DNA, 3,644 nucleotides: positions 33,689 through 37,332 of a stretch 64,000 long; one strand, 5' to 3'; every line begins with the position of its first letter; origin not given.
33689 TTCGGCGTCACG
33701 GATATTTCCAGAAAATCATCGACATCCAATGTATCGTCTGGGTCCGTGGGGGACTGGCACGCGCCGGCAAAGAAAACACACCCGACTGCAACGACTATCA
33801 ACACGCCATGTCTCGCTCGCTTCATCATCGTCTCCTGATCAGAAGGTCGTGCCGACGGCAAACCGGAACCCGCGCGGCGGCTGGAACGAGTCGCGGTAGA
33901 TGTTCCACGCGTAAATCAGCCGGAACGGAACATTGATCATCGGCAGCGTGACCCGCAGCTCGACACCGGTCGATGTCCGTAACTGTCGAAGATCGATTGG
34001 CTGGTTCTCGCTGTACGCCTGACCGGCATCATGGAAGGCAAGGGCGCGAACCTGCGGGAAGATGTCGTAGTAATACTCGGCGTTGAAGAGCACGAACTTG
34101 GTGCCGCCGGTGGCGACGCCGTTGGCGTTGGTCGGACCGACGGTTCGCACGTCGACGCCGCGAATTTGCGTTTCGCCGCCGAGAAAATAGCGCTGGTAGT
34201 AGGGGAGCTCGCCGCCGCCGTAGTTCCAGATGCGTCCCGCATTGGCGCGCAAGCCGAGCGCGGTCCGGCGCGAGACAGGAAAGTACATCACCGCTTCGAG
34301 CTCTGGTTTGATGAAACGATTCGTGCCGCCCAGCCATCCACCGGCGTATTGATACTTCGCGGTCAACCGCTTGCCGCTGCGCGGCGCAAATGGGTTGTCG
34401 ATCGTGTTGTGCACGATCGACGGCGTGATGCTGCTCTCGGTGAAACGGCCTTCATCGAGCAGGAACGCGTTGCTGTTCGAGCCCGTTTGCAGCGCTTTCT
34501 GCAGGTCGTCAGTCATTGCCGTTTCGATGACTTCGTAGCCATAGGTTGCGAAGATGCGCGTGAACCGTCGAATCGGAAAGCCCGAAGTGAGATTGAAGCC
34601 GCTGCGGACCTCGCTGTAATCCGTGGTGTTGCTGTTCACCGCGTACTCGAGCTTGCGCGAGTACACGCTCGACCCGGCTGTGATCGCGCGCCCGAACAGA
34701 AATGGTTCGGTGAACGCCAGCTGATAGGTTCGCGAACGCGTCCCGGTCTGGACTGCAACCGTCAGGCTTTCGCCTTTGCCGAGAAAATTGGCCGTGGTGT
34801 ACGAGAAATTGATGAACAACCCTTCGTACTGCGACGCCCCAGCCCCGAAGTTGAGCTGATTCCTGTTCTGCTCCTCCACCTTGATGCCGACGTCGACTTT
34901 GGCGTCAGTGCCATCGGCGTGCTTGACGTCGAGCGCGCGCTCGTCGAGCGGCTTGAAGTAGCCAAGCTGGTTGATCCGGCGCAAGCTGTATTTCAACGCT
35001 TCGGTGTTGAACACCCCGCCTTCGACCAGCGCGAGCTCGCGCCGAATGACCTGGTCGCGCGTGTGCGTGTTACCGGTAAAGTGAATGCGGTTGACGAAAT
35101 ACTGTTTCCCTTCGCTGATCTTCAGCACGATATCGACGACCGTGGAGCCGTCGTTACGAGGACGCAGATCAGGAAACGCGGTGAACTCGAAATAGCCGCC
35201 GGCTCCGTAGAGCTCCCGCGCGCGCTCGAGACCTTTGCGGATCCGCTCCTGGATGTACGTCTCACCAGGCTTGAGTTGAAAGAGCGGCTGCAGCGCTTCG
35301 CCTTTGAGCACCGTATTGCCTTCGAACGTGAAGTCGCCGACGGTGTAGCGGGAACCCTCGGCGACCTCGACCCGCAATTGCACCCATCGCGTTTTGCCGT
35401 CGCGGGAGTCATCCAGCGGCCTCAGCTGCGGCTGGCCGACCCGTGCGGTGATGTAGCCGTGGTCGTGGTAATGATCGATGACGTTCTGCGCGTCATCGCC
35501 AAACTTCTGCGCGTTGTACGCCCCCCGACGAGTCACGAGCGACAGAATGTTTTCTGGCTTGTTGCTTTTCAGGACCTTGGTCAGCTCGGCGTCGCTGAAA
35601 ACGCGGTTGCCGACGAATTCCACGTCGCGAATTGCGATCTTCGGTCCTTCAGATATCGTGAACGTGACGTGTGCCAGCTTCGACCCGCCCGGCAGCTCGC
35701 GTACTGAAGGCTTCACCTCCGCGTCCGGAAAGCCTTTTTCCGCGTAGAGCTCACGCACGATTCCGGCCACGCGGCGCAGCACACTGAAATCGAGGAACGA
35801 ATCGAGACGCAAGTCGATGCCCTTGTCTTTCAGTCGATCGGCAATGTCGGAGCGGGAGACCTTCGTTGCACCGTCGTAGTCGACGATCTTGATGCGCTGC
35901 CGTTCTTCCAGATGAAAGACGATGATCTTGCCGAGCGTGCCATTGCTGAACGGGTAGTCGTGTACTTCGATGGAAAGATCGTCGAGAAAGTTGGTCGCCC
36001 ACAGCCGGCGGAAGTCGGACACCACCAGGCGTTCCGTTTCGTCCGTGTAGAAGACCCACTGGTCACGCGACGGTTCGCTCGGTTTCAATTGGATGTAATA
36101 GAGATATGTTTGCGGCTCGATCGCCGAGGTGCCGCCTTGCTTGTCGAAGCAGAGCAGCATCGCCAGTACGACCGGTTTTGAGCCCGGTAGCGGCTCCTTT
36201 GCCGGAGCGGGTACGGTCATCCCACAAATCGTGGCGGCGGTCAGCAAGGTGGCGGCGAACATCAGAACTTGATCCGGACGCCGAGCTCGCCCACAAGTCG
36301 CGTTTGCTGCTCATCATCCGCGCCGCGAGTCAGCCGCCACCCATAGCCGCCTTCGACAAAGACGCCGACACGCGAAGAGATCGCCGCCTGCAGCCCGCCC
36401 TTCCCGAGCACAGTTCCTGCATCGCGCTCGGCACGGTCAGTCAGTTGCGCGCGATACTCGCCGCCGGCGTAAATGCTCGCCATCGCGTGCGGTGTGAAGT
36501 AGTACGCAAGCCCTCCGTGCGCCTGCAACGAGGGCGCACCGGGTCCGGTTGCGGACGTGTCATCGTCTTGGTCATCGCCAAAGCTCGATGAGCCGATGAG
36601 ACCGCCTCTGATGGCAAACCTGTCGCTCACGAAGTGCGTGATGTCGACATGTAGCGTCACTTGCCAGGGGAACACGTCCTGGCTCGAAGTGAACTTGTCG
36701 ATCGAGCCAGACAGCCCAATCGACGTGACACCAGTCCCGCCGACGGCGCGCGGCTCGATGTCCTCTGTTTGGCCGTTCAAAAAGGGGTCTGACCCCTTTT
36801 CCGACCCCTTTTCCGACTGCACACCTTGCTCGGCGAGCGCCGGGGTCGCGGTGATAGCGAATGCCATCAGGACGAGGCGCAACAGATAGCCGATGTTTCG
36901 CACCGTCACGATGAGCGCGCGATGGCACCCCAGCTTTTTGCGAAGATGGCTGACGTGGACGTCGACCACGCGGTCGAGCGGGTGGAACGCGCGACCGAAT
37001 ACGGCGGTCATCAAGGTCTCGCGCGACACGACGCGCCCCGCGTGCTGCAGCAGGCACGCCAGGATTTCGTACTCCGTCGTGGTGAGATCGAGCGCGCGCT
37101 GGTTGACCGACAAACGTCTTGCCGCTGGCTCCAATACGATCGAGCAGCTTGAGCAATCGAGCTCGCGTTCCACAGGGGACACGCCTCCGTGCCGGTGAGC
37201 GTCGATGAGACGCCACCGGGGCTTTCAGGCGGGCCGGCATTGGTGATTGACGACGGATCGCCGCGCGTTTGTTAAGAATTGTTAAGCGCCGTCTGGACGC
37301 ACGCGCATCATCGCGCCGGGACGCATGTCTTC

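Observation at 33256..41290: ECF sigma / membrane protein / secreted protein module physically linked to a BamA gene, a wHTH-barrel fusion and unknown secreted proteins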

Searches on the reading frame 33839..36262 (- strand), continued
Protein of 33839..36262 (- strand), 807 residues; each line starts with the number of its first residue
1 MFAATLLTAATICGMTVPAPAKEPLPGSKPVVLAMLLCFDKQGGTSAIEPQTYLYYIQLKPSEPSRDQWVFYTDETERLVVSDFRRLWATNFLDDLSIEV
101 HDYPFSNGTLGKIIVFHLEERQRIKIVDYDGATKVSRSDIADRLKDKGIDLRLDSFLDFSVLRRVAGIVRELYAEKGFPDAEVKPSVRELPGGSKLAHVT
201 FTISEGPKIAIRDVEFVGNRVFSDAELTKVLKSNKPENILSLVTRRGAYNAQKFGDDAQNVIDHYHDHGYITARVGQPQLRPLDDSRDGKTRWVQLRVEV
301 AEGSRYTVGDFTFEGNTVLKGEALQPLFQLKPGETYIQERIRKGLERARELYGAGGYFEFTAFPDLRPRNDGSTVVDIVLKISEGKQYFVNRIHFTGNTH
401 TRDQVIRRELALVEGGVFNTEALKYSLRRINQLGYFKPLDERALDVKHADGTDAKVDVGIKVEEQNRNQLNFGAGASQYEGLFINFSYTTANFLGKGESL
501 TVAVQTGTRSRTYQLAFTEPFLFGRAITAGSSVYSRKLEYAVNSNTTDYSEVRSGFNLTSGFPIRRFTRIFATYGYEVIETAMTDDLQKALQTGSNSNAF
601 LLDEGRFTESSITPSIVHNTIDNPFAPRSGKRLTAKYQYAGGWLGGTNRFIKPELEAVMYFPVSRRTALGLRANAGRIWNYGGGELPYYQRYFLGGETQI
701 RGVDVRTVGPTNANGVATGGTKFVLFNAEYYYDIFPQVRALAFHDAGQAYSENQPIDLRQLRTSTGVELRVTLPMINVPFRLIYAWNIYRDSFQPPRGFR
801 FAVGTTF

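Call 72: list_cluster_members(proteins=[P0121, P0001])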
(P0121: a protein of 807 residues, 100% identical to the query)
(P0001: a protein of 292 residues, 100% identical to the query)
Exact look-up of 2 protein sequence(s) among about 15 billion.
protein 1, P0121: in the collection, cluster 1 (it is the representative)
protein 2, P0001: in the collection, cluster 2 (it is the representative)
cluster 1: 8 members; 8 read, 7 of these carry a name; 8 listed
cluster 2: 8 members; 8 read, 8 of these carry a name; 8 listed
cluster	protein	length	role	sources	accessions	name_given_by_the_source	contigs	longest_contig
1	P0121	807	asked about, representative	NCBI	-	-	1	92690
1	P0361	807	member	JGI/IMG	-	outer membrane protein insertion porin family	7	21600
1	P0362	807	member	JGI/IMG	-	outer membrane protein insertion porin family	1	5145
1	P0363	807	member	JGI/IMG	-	outer membrane protein insertion porin family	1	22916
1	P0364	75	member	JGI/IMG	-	outer membrane protein insertion porin family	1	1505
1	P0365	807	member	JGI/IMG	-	outer membrane protein insertion porin family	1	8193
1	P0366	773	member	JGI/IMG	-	outer membrane protein insertion porin family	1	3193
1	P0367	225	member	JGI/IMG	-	outer membrane protein insertion porin family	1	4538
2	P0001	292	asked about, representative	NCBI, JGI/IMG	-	hypothetical protein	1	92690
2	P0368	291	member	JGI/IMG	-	hypothetical protein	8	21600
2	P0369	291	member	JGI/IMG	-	hypothetical protein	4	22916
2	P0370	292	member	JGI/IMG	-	hypothetical protein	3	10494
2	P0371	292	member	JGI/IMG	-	hypothetical protein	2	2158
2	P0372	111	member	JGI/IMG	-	hypothetical protein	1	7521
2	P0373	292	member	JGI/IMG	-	hypothetical protein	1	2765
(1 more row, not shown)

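Call 83: find_encoding_contigs(protein=P0148, flank=10000, max_places=2)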
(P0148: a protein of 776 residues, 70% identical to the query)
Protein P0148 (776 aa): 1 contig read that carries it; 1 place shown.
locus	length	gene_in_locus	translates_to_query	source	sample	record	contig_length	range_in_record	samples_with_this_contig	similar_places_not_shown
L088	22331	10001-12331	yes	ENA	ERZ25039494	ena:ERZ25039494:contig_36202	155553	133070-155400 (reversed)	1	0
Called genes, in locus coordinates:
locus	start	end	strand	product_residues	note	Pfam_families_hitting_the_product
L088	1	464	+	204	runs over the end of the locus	?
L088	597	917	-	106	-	PF12973:Cupin_7 (weak), PF07883:Cupin_2, PF02311:AraC_binding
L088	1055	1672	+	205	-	PF09859:Oxygenase-NA, PF13640:2OG-FeII_Oxy_3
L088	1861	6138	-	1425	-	PF00270:DEAD, PF04851:ResIII, PF00271:Helicase_C, PF22590:Cas3-like_C_2 (weak), PF19306:WHD_Lhr, PF08494:DEAD_assoc, PF23235:WHD_3rd_Lhr, PF23234:WHD_4th_Lhr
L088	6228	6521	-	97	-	PF00583:Acetyltransf_1, PF13508:Acetyltransf_7 (weak), PF14542:Acetyltransf_CG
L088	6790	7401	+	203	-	PF04542:Sigma70_r2, PF08281:Sigma70_r4_2, PF04545:Sigma70_r4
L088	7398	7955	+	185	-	-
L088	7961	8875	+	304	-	-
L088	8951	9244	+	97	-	PF00486:Trans_reg_C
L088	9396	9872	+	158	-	-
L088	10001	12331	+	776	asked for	PF08479:POTRA_2 (faint), PF07244:POTRA, PF01103:Omp85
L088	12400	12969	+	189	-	-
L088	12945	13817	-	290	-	PF01442:Apolipoprotein (faint), PF12277:DUF3618, PF19029:DUF883_C (faint)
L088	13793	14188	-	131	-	PF07332:Phage_holin_3_6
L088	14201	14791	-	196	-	-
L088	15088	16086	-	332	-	-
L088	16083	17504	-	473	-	-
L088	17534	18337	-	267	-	-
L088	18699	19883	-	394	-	PF00905:Transpeptidase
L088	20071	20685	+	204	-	-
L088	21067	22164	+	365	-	PF13620:CarboxypepD_reg, PF13715:CarbopepD_reg_2 (weak)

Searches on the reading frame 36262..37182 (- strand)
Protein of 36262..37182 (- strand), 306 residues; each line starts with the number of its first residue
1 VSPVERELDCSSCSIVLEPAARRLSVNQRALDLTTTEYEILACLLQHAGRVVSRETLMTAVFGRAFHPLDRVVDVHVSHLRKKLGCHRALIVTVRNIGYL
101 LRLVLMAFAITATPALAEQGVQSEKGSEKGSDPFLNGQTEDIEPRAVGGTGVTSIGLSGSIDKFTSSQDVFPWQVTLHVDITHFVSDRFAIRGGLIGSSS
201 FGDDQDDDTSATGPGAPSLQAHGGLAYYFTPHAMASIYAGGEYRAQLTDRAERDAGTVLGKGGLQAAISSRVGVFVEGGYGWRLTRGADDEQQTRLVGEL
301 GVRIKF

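Call 10: search_protein_families(library=pfam, proteins=[window:36262-37182:-], max_evalue=0.1)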
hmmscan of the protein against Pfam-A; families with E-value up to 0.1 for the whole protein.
window:36262-37182:- (306 aa): 3 families
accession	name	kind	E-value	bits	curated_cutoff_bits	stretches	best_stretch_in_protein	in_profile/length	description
PF00486.34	Trans_reg_C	-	7.1e-24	84.1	26.2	1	29-101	2-77/77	Transcriptional regulatory protein, C terminal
PF13505.12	OMP_b-brl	-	0.016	15.8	28.7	1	188-306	21-140/175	Outer membrane protein beta-barrel domain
PF24653.1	Phage_OMP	-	0.054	14.2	27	0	228-305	14-87/122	Cyanophage outer membrane protein like beta barrel domain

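Call 11: search_protein_families(library=ncbifam, proteins=[window:36262-37182:-], max_evalue=0.1)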
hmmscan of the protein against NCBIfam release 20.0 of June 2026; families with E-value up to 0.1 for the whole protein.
window:36262-37182:- (306 aa): 40 families (the best 25 are shown)
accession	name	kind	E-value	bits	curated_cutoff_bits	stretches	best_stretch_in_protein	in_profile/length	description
NF053854.1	RespRegPhoBBctds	equivalog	9e-18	64.4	270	1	13-101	136-224/225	two-component system response regulator PhoB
TIGR02154.1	PhoB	equivalog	2.2e-17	63.1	296.2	1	14-101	136-225/226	phosphate regulon transcriptional regulator PhoB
NF008199.0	PRK10955.1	equivalog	2.2e-16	60.5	341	1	15-101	139-228/232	envelope stress response regulator transcription factor CpxR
NF045914.1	RespRegNblR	equivalog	1.1e-15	57.9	300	1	15-102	137-226/228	response regulator transcription factor NblR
NF007977.0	PRK10701.1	equivalog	5.9e-15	55.4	330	1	14-101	143-233/241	two-component system response regulator RstA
NF041733.1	resp_reg_CseB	equivalog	1.6e-14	53.9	350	1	17-102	144-227/228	two-component system response regulator CseB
NF008296.0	PRK11083.1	equivalog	2.3e-14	53.3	273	1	13-102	134-226/228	two-component system response regulator CreB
NF007546.0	PRK10161.1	equivalog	6.1e-14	52.1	471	1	13-100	135-224/229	phosphate response regulator transcription factor PhoB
NF045944.1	ResRegRpaBCyano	equivalog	1.9e-13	50.4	330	1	15-101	136-227/229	response regulator transcription factor RpaB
NF008034.0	PRK10766.1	equivalog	2.1e-13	50.3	275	1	16-101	143-226/231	two-component system response regulator TorR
NF007005.1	PRK09468.1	equivalog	4.8e-13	49.1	331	1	13-100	140-230/237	osmolarity response regulator transcription factor OmpR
NF040689.1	MtrAB_MtrA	equivalog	8.7e-13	48.1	300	1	13-99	127-216/219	MtrAB system response regulator MtrA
NF040534.1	resp_reg_YycF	equivalog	1.6e-12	47.2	340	1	14-102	137-228/231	response regulator YycF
NF012227.0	AdeR_RR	equivalog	3.8e-12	46.2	340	1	27-102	161-237/239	efflux system response regulator transcription factor AdeR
NF008078.0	PRK10816.1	equivalog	5.5e-12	45.7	336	1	20-102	137-221/223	two-component system response regulator PhoP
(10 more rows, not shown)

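Call 46: find_homologous_proteins(query=window:36262-37173:-)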
Query window:36262-37173:- (303 aa): 586 proteins with E <= 0.001 among 5779 candidates; the best 120 are listed.
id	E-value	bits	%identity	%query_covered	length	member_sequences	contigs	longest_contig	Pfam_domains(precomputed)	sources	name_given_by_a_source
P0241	2.9e-193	659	99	100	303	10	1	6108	PF00486.35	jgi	jgi:DNA-binding winged helix-turn-helix (wHTH) protein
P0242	1.8e-125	436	67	100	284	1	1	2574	PF00486.35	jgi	jgi:DNA-binding winged helix-turn-helix (wHTH) protein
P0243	1.2e-119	417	66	99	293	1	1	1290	PF00486.35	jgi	jgi:DNA-binding winged helix-turn-helix (wHTH) protein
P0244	4.4e-114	399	64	100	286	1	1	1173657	PF00486.35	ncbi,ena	-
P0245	9.5e-108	378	66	91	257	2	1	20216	PF00486.35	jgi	jgi:hypothetical protein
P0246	3.3e-107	376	67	91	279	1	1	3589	PF00486.35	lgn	-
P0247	1.0e-88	316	55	96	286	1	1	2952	PF00486.35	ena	-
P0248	4.4e-72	261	71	56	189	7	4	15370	-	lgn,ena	-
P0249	9.1e-71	257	68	56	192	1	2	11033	-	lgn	-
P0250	1.3e-67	247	67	57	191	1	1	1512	-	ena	-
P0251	1.5e-67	246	69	56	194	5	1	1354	-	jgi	jgi:hypothetical protein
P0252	9.0e-67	244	69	56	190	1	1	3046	-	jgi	jgi:hypothetical protein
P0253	4.4e-66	242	68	56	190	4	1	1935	-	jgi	jgi:hypothetical protein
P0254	6.5e-64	234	67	56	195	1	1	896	-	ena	-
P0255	9.9e-64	234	66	56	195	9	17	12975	-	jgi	jgi:hypothetical protein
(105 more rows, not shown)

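Call 56: predict_structure(alignment_id=A2)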
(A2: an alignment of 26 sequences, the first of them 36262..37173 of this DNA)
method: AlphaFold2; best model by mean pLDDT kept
length: 303 residues; sequences in the alignment: 26
mean_pLDDT: 79.5   pTM: 0.54
mean pLDDT of the five models: 79.5, 77.6, 77.7, 76.9, 69.5
residues with pLDDT >= 90: 120; 70-90: 96; 50-70: 71; < 50: 16
segments of 3 or more residues with pLDDT < 50: 122-124, 132-138
pLDDT, mean of each block of 10 residues (from residue 1): 81 92 94 95 90 94 89 92 83 66 67 51 50 49 80 82 58 83 94 73 56 79 94 95 70 89 89 92 70 87 84
secondary structure, 60 per line:
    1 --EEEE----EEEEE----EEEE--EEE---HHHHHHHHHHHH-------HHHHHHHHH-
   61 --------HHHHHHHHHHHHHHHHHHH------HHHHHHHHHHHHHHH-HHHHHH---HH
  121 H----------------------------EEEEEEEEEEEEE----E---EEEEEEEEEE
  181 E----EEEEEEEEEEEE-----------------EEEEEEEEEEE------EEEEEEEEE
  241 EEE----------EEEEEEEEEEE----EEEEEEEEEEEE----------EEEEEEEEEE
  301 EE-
elements in order: E3-6 E11-15 E20-23 E26-28 H32-43 H51-59 H69-87 H94-108 H110-115 E150-162 E171-181 E186-197 E215-225 E232-243 E254-264 E269-280 E291-302

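Call 60: fold_search(model_id=the predicted structure, library=pdb)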
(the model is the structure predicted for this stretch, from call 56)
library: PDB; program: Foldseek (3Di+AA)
matches with E <= 10: 1104; with E <= 0.001: 62
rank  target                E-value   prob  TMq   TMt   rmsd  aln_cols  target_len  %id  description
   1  9a2m_MODEL_1_A        3.5e-06  1.00  0.34  0.31  15.1       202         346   12  Model of E. coli OmpA by in-cell photo-crosslinking MS and deep learning (released 2023-02-24)
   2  9fzc_A                3.9e-06  1.00  0.34  0.57   6.9       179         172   11  Structure of OmpA-short in complex with nanobody Nb01 (released 2024-07-17)
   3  9fzd_A                8.1e-06  1.00  0.33  0.54   8.6       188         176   10  Structure of OmpA-long in complex with nanobody Nb39 (released 2024-07-17)
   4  3qra                  2.2e-05  1.00  0.34  0.62   7.3       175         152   10  The crystal structure of Ail, the attachment invasion locus protein of Yersinia pestis (released 2011-11-23)
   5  2x27                  2.4e-05  1.00  0.31  0.43   9.1       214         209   13  Crystal structure of the outer membrane protein OprG from Pseudomonas aeruginosa (released 2010-12-15)
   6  8qxp                  3.4e-05  1.00  0.34  0.55   6.7       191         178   16  Crystal structure of the outer membrane porin OmpW from Klebsiella pneumoniae (released 2024-01-24)
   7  1gxp_A                5.5e-05  1.00  0.27  0.74   2.6        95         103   34  PhoB effector domain in complex with pho box DNA. (released 2002-04-29)
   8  2f1v_A                5.8e-05  1.00  0.35  0.56   7.2       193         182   15  Outer membrane protein OmpW (released 2006-01-24)
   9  9nh2_A                6.1e-05  1.00  0.33  0.43  11.5       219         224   13  In situ cryo-EM structure of porin III of the Legionella Dot/Icm T4SS machine (released 2025-09-17)
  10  4nhj_B                6.8e-05  1.00  0.24  0.68   1.8        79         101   30  Crystal structure of Klebsiella pneumoniae RstA DNA-binding domain in complex with RstA box (released 2014-07-16)
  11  6x9z                  6.8e-05  1.00  0.33  0.75   3.8       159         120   12  De novo design of transmembrane beta-barrels (released 2021-02-17)
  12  1p4t                  7.6e-05  1.00  0.38  0.71   4.9       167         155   12  Crystal structure of Neisserial surface protein A (NspA) (released 2003-07-22)
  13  4rlc                  7.6e-05  1.00  0.34  0.72   5.1       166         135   13  Crystal structure of the N-terminal beta-barrel domain of Pseudomonas aeruginosa OprF (released 2015-04-22)
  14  3qrc_A                8.0e-05  1.00  0.30  0.55   8.9       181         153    9  The crystal structure of Ail, the attachment invasion locus protein of Yersinia pestis, in complex with the heparin an (released 2011-11-23)
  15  5o68_G                8.9e-05  1.00  0.26  0.29  13.9       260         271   11  Crystal Structure of the Pseudomonas functional amyloid secretion protein FapF - R157A mutant (released 2017-08-23)
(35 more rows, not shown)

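Call 82: find_encoding_contigs(protein=P0247, flank=5000, max_places=3)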
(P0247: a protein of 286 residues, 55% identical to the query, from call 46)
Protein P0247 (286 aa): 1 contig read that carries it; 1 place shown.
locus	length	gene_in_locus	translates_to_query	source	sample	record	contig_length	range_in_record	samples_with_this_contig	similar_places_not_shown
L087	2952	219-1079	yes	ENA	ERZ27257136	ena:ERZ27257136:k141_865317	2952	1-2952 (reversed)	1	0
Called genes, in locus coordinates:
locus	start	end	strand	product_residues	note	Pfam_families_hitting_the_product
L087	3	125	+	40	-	?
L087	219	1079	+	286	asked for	PF00486:Trans_reg_C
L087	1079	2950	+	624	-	?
